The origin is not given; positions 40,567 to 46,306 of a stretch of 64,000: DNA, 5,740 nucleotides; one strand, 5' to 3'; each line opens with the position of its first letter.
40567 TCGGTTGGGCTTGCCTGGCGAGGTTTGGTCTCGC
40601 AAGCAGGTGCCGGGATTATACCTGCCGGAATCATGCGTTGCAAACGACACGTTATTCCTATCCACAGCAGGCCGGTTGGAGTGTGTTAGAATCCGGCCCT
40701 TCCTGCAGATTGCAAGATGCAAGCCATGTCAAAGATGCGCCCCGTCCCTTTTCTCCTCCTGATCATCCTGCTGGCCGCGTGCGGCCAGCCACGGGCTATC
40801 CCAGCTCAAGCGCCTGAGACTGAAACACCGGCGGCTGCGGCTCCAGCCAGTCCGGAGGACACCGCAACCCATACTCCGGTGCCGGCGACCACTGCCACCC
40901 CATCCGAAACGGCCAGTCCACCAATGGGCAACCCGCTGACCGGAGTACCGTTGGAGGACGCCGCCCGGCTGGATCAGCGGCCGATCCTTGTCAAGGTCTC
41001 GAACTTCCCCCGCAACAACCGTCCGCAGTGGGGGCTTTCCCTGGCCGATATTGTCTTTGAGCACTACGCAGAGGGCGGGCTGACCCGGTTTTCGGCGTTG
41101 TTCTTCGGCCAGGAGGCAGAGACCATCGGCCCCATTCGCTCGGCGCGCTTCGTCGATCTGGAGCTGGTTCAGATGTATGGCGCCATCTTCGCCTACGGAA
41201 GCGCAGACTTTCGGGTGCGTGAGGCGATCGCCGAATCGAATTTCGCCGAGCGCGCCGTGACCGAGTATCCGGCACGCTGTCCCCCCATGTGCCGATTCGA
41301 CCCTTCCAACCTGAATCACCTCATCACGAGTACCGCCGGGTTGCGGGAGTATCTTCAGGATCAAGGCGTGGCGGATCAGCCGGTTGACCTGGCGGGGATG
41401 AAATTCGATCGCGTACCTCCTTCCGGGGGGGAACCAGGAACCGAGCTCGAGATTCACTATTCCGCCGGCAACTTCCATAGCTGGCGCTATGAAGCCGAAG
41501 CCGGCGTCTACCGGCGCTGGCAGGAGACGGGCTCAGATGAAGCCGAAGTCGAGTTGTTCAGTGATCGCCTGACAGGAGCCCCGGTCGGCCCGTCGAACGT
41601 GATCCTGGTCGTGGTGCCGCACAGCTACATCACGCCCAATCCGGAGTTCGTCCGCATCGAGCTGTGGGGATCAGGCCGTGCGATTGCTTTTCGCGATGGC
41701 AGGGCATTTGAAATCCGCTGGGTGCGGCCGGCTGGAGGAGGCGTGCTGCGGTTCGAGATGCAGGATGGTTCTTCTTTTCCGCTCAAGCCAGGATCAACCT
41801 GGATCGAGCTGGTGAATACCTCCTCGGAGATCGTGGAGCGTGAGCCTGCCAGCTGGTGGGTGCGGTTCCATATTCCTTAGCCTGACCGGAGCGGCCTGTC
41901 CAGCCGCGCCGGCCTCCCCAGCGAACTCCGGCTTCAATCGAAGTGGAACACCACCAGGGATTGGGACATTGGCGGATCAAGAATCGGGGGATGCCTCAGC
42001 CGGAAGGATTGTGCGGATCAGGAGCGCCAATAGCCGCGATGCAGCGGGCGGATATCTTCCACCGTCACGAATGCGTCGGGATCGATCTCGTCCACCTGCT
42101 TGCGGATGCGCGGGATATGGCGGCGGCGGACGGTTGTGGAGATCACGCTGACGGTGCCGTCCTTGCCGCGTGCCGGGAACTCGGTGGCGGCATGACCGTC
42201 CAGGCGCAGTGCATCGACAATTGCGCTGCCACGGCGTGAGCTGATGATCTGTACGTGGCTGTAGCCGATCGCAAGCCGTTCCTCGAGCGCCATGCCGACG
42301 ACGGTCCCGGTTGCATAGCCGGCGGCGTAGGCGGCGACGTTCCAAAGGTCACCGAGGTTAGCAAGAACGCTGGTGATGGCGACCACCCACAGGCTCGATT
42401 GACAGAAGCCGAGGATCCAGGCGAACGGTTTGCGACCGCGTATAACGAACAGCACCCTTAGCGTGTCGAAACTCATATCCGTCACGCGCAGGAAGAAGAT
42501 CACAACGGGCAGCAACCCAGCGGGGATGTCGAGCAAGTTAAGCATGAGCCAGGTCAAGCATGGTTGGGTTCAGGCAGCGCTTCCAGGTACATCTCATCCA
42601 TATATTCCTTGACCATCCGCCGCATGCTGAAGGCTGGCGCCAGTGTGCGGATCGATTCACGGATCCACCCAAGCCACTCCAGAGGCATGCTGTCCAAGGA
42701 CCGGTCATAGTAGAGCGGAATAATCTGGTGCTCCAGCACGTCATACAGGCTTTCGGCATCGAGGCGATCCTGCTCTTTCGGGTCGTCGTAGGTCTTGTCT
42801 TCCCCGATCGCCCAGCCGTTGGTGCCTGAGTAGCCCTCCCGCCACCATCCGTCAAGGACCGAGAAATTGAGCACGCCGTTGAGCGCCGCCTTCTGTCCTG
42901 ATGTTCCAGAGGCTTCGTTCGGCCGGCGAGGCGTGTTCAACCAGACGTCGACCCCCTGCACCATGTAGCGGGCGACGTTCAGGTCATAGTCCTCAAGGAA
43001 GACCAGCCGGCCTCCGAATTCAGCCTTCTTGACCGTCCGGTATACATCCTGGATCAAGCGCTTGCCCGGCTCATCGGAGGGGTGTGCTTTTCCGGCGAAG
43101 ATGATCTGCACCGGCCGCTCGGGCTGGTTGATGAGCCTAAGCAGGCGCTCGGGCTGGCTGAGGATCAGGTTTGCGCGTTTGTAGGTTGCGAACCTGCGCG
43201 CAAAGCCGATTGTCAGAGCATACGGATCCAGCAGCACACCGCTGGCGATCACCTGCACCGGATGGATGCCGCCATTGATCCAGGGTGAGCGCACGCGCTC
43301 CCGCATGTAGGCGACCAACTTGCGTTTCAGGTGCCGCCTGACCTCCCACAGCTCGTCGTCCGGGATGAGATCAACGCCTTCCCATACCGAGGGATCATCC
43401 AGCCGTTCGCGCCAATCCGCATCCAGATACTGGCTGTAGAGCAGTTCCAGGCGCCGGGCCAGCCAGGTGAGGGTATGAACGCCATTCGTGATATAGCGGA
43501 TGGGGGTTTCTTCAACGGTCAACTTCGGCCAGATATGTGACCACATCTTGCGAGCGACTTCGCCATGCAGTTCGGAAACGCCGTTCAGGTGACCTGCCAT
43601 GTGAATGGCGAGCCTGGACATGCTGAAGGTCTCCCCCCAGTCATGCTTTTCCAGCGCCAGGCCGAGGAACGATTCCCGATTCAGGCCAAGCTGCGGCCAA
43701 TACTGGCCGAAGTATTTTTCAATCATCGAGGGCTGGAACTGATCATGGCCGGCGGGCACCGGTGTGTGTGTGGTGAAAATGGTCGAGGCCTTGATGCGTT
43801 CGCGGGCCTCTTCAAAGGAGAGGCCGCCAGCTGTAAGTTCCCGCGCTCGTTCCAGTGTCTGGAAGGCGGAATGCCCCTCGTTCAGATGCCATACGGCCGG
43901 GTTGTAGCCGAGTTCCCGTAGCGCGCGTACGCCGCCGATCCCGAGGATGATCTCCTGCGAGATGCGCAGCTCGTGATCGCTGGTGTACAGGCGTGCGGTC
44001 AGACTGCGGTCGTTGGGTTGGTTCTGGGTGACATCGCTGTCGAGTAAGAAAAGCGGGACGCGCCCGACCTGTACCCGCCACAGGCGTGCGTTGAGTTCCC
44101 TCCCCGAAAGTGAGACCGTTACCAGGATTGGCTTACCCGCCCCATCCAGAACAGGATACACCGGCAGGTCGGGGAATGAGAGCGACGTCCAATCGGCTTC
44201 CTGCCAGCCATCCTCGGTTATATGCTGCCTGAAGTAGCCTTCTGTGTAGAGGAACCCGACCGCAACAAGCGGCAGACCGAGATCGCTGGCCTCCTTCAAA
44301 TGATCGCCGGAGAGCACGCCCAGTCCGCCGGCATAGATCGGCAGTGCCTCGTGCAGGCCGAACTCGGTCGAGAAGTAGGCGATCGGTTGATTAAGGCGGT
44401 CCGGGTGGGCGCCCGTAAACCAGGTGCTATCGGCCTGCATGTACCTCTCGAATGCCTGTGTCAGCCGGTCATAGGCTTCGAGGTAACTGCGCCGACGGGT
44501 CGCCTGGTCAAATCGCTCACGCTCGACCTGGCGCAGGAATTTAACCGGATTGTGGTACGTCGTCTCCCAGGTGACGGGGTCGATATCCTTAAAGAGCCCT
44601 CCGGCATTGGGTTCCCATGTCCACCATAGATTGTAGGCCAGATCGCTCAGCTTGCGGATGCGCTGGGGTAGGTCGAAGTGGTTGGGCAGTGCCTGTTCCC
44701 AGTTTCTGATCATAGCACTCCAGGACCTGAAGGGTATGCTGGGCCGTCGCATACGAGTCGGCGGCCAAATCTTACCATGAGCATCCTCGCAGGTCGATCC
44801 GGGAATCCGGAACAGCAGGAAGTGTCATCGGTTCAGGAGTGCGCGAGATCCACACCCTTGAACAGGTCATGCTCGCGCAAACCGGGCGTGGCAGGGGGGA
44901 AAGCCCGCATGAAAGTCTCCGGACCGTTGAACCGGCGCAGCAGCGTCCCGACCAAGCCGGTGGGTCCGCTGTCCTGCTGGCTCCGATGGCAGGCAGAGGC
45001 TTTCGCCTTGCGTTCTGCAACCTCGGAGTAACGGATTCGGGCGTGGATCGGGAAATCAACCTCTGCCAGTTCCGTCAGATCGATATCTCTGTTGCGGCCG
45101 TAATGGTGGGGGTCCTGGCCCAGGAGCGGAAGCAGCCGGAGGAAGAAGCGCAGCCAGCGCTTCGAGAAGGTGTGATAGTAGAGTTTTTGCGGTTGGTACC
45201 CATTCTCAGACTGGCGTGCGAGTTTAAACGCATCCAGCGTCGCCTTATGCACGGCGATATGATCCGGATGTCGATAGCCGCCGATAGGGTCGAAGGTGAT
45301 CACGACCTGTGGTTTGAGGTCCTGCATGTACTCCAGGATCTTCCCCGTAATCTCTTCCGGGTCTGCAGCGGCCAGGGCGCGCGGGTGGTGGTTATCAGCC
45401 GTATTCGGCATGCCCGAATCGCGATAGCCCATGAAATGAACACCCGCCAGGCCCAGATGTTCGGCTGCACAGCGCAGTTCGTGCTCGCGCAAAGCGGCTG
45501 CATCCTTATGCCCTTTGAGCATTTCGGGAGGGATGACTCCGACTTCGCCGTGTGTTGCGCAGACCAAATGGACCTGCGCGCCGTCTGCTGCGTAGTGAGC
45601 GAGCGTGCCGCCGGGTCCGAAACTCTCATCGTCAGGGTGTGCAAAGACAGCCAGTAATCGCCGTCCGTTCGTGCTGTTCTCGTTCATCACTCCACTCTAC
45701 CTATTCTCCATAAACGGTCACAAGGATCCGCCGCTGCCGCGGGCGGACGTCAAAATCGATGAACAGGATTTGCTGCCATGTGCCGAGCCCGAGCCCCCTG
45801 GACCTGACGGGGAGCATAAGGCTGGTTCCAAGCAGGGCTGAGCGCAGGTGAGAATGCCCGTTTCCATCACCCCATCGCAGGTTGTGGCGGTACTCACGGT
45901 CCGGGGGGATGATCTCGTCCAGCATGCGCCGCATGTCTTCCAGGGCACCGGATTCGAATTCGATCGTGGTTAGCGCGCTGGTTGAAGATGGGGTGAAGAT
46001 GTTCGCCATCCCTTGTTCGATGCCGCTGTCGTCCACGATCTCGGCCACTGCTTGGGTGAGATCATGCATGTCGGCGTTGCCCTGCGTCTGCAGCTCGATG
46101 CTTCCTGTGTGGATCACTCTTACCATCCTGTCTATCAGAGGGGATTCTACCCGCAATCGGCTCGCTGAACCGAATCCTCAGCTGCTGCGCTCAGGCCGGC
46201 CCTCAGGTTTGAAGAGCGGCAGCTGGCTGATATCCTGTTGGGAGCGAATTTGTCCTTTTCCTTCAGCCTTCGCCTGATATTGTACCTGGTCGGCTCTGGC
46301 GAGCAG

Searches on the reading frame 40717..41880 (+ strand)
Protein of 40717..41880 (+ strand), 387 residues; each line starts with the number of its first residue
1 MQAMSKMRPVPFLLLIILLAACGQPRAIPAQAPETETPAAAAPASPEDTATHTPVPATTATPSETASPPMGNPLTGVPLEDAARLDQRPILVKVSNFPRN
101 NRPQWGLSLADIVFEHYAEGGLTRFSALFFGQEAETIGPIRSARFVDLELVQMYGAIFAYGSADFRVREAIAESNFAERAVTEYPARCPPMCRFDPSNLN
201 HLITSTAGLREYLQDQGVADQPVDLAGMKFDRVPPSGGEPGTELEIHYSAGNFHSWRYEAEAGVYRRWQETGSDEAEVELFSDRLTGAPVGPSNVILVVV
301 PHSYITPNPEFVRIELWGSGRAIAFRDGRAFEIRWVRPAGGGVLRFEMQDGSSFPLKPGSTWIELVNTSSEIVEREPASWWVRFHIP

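Call 31: search_protein_families(library=pfam, proteins=[window:40717-41880:+])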
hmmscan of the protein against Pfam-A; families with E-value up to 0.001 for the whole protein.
window:40717-41880:+ (387 aa): 2 families
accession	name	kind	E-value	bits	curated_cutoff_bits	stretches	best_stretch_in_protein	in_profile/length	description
PF11258.13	DUF3048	-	1.1e-27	97.5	25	1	74-217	1-146/148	Protein of unknown function (DUF3048) N-terminal domain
PF17479.7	DUF3048_C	-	7.8e-18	65.3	25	1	245-363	2-114/114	Protein of unknown function (DUF3048) C-terminal domain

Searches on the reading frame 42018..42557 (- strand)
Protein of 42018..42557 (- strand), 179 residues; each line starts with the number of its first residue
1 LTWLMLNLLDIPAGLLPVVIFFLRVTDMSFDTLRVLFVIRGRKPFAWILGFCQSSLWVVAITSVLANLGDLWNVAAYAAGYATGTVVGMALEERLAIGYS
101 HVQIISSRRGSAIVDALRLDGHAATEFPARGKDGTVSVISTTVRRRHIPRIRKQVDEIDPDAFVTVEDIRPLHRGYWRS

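Call 31: search_protein_families(library=pfam, proteins=[window:42018-42557:-])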
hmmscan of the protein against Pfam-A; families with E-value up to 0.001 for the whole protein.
window:42018-42557:- (179 aa): 2 families
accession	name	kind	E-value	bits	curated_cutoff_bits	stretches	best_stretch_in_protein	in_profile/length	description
PF18955.5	DUF5698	-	1.5e-19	70.6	27.5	1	32-89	1-58/58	Domain of unknown function (DUF5698)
PF10035.14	DUF2179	-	4.6e-10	39.6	22.8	1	122-170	1-51/55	Uncharacterized protein conserved in bacteria (DUF2179)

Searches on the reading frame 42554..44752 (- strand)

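Call 31: search_protein_families(library=pfam, proteins=[window:42554-44752:-])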
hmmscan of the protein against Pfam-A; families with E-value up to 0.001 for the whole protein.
window:42554-44752:- (732 aa): 2 families
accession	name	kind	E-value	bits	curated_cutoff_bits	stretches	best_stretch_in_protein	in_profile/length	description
PF11897.13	DUF3417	-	3.7e-36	124.3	25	1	28-137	1-109/109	Protein of unknown function (DUF3417)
PF00343.26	Phosphorylase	-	3.3e-25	88.9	27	1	286-635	218-579/713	Carbohydrate phosphorylase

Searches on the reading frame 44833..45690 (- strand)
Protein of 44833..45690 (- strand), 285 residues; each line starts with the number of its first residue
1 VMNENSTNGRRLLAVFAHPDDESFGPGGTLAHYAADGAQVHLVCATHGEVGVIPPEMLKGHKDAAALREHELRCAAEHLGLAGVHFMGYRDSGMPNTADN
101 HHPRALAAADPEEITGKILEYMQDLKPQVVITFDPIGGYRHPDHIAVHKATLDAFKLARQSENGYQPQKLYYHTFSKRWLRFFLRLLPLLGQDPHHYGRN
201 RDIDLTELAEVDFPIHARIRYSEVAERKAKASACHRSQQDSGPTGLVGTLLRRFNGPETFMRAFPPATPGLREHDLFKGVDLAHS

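Call 31: search_protein_families(library=pfam, proteins=[window:44833-45690:-])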
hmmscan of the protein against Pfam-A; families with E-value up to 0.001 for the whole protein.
window:44833-45690:- (285 aa): 1 family
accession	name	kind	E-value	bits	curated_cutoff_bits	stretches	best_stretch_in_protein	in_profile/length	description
PF02585.22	PIG-L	-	6.1e-34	117.7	28.2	1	13-154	1-128/129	GlcNAc-PI de-N-acetylase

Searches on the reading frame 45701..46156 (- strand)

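Call 31: search_protein_families(library=pfam, proteins=[window:45701-46156:-])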
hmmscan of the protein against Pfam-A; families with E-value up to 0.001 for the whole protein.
window:45701-46156:- (151 aa): 1 family
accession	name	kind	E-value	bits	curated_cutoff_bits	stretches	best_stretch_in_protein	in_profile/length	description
PF01894.22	UPF0047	-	2.1e-33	115.4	27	1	32-148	1-117/117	Uncharacterised protein family UPF0047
